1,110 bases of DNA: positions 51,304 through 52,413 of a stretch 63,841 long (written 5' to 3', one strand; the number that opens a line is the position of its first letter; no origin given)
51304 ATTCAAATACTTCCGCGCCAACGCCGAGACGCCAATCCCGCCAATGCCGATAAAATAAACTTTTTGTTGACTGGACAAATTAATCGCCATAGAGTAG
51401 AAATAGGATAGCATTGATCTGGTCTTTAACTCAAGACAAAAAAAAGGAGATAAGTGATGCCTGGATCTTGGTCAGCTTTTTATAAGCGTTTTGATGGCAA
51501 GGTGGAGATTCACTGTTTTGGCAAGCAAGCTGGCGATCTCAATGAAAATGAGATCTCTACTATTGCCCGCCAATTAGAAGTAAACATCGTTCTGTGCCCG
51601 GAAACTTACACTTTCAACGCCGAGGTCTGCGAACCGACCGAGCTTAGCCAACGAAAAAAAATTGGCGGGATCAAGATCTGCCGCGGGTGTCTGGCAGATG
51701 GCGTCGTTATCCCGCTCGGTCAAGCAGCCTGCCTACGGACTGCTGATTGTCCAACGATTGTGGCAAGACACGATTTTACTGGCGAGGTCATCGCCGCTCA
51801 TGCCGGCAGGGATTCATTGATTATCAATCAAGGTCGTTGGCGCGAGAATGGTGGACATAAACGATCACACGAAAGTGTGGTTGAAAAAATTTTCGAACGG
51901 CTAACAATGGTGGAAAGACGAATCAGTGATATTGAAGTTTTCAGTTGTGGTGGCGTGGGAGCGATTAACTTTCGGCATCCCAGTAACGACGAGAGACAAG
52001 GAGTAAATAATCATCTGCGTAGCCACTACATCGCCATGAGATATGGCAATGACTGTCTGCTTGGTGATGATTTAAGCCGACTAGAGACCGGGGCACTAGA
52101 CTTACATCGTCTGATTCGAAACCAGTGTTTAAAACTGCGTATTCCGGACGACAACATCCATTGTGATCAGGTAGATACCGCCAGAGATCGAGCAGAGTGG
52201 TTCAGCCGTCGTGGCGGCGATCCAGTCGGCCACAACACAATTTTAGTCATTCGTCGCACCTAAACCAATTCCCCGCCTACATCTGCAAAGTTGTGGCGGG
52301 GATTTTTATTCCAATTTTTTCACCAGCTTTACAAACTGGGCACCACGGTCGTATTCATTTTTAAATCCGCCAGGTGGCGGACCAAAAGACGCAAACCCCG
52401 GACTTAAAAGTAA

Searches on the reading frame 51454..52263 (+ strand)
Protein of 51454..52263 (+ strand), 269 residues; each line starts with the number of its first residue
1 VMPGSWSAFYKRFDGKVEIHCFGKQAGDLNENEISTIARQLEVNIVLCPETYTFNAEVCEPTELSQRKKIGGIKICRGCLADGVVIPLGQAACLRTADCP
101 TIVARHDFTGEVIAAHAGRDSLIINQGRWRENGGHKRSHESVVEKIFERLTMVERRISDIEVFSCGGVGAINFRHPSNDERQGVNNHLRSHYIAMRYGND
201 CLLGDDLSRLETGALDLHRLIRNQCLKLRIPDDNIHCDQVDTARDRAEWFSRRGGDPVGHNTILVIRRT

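Call 78: search_protein_families(library=pfam, max_evalue=0.000001, proteins=[window:51454-52263:+])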
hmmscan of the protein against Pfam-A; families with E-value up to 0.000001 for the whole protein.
window:51454-52263:+ (269 aa): 1 family
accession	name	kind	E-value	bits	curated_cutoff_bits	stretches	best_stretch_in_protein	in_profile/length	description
PF02578.20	Cu-oxidase_4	-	9.8e-08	32.1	22.9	0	211-259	182-231/238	Multi-copper polyphenol oxidoreductase laccase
